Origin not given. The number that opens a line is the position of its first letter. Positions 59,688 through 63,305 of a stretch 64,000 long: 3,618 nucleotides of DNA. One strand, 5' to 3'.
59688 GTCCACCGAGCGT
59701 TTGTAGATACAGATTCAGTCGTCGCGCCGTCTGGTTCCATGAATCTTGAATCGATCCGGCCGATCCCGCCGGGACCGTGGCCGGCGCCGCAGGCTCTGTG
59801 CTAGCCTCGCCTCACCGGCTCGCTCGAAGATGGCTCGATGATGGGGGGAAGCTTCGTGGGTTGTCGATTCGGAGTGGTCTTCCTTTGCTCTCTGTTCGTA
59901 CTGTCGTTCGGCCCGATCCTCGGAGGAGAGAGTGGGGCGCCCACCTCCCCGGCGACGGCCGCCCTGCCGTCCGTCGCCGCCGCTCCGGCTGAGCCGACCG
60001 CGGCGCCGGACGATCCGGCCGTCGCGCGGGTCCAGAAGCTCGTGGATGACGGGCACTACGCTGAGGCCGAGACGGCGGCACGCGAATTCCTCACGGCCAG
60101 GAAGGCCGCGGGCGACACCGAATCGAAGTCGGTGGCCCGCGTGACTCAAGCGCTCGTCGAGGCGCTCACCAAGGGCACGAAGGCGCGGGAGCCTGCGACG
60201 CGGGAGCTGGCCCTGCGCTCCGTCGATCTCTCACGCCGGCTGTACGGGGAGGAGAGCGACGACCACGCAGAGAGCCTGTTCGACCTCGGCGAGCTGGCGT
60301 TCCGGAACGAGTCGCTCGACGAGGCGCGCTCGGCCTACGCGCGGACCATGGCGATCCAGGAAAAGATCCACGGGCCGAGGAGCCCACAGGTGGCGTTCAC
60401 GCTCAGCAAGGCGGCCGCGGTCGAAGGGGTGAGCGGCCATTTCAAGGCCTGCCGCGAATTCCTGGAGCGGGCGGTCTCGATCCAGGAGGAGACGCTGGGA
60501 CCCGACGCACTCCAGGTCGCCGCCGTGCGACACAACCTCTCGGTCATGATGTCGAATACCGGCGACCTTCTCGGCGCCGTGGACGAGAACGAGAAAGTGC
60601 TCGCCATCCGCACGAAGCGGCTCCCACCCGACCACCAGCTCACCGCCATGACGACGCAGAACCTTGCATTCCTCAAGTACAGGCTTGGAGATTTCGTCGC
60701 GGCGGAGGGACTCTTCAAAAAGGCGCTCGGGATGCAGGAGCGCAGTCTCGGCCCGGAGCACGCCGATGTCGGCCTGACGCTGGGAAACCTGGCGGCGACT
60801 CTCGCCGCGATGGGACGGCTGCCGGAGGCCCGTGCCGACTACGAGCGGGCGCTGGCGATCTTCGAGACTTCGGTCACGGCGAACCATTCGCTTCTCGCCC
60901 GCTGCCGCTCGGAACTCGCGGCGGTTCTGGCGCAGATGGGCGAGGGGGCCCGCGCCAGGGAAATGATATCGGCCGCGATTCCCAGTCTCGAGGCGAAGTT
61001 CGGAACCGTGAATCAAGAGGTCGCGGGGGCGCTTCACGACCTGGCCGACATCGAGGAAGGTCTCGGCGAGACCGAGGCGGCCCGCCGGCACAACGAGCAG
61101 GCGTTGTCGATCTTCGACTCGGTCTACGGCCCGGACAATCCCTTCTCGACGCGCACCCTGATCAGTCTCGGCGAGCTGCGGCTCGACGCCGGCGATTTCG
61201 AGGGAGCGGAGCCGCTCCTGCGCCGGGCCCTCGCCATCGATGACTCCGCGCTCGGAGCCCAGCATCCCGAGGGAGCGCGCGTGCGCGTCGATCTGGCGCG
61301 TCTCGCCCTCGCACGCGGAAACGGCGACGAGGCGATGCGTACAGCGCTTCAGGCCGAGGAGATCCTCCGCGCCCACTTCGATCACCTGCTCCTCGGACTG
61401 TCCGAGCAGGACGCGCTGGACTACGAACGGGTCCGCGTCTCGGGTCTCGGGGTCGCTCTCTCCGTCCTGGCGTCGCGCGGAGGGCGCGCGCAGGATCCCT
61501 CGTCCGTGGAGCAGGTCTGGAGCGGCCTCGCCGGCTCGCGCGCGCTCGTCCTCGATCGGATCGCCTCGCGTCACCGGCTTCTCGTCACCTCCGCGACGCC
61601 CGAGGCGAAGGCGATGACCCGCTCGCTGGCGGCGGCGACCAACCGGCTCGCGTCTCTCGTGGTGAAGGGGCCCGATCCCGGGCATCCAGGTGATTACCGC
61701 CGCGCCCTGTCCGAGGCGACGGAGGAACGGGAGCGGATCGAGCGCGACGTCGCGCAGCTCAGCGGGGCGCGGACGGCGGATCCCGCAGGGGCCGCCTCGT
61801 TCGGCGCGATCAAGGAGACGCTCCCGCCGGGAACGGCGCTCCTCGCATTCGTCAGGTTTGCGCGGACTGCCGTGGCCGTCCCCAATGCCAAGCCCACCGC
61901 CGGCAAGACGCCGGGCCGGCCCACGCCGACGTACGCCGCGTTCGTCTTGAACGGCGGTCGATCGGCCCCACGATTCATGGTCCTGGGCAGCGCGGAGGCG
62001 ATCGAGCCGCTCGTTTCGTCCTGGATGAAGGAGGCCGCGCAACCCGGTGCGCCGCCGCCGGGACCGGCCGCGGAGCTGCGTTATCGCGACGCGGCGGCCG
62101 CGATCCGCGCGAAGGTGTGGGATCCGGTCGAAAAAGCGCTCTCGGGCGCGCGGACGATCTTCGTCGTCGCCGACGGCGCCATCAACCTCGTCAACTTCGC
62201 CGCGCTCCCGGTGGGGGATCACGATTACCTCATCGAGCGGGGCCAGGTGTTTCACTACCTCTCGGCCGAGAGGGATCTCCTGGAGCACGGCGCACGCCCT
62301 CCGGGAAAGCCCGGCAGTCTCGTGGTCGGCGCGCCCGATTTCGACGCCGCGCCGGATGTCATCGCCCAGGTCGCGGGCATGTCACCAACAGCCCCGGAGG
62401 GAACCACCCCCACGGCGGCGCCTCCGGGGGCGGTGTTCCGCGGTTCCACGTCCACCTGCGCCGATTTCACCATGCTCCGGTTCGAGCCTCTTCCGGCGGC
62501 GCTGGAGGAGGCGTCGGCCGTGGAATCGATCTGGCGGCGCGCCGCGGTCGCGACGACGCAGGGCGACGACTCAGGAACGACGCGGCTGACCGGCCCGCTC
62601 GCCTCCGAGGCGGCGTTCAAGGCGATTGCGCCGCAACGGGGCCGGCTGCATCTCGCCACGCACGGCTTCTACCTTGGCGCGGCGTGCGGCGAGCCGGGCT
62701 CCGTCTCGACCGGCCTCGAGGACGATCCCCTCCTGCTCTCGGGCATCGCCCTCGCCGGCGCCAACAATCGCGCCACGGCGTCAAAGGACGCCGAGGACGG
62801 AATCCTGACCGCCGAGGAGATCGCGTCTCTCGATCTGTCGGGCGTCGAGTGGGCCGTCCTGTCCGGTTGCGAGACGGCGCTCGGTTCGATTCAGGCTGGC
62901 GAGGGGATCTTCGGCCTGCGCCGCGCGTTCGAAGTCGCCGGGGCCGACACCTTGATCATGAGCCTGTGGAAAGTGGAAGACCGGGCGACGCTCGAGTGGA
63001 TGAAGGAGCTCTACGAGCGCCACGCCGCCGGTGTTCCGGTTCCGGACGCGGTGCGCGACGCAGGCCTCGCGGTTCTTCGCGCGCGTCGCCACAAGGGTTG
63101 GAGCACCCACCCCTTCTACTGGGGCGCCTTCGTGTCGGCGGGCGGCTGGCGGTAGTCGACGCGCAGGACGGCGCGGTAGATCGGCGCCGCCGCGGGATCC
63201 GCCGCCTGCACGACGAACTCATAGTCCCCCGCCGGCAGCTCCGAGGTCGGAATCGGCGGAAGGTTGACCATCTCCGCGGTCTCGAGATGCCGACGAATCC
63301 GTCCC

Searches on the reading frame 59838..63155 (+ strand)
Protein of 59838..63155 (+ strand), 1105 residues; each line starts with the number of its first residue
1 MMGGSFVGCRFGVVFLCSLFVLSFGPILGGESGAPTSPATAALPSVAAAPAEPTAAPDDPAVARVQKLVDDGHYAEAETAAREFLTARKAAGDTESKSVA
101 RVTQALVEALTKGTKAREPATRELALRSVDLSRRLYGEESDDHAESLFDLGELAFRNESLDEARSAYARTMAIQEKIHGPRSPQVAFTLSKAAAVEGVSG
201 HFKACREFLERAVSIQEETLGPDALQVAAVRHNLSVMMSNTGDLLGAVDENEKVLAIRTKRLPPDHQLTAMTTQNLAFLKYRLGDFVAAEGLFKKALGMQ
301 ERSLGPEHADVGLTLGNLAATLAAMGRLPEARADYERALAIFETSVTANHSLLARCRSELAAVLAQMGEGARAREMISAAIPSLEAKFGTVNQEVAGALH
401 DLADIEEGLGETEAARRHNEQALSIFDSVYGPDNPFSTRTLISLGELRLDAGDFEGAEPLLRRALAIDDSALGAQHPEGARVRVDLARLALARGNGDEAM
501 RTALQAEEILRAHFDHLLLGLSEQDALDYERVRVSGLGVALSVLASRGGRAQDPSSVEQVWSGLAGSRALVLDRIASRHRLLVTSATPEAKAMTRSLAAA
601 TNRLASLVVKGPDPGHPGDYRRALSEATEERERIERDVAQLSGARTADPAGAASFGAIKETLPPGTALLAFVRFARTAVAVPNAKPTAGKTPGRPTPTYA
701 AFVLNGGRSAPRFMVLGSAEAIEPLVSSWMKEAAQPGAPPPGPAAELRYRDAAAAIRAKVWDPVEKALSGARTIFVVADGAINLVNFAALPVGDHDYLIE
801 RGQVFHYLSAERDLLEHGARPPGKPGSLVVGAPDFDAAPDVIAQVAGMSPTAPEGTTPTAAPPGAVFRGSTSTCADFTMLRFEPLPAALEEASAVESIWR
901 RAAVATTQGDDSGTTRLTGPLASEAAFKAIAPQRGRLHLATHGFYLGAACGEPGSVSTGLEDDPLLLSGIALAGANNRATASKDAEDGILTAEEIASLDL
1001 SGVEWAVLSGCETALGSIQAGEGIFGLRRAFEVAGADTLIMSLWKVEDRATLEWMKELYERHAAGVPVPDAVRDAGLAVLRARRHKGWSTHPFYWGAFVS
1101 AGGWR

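Call 82: search_protein_families(library=pfam, proteins=[window:59838-63155:+], max_evalue=0.001)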
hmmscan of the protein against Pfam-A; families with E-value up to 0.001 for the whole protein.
window:59838-63155:+ (1105 aa): 13 families
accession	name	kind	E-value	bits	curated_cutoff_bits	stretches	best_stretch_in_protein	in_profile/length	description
PF13424.12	TPR_12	-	4.3e-65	216.3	30.1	8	271-343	3-76/77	Tetratricopeptide repeat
PF12770.12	CHAT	-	1.9e-58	198.6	24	1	752-1102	3-288/289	CHAT domain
PF13374.12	TPR_10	-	3.9e-39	132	27.5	2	269-310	1-42/42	Tetratricopeptide repeat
PF24885.1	TPR_NPHP3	-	5.4e-32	111.5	100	4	242-319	113-190/239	Nephrocystin-3 TPR domain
PF17874.7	TPR_MalT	-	8.3e-15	55.3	45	1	368-514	54-195/336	MalT-like TPR region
PF07719.23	TPR_2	-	4.2e-13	48.7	27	0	315-343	4-32/34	Tetratricopeptide repeat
PF14559.12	TPR_19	-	2.3e-12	47.5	25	1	449-505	2-50/68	Tetratricopeptide repeat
PF00515.34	TPR_1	-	2.5e-12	46.5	27.8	1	314-343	3-32/34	Tetratricopeptide repeat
PF13428.12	TPR_14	-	8.2e-09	35.7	23.5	0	318-349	7-38/44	Tetratricopeptide repeat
PF07721.20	TPR_4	-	5e-08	33.3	27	0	439-463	2-26/26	Tetratricopeptide repeat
PF13181.12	TPR_8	-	1.4e-07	31.6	25.7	0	315-341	4-30/34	Tetratricopeptide repeat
PF13432.12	TPR_16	-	2.1e-05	25.3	32.7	1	444-506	3-56/65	Tetratricopeptide repeat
PF13176.12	TPR_7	-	5.4e-05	23.4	27.9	0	440-469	1-30/36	Tetratricopeptide repeat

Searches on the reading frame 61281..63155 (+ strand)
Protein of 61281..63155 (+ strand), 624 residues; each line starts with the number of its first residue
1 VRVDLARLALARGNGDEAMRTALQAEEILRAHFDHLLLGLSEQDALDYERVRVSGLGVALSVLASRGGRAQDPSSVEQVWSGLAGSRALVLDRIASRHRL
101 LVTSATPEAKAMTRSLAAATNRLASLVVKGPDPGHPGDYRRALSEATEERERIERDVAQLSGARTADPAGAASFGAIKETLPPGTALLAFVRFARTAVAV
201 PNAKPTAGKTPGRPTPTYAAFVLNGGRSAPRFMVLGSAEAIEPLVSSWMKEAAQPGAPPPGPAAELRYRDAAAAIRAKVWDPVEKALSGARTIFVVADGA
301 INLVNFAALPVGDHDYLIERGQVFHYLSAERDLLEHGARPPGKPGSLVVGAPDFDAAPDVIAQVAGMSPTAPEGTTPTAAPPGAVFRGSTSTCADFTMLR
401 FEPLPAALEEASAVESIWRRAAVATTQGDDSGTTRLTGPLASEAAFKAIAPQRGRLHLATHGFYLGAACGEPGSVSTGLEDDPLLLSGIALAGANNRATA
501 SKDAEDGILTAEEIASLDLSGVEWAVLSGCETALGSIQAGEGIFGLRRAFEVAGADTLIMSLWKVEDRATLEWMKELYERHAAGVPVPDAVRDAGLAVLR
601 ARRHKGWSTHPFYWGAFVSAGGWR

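Call 65: search_protein_families(library=pfam, proteins=[window:61281-63155:+], max_evalue=0.001)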
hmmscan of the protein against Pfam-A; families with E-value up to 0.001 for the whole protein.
window:61281-63155:+ (624 aa): 1 family
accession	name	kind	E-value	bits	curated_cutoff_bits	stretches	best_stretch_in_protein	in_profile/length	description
PF12770.12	CHAT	-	7e-59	200.1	24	1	271-621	3-288/289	CHAT domain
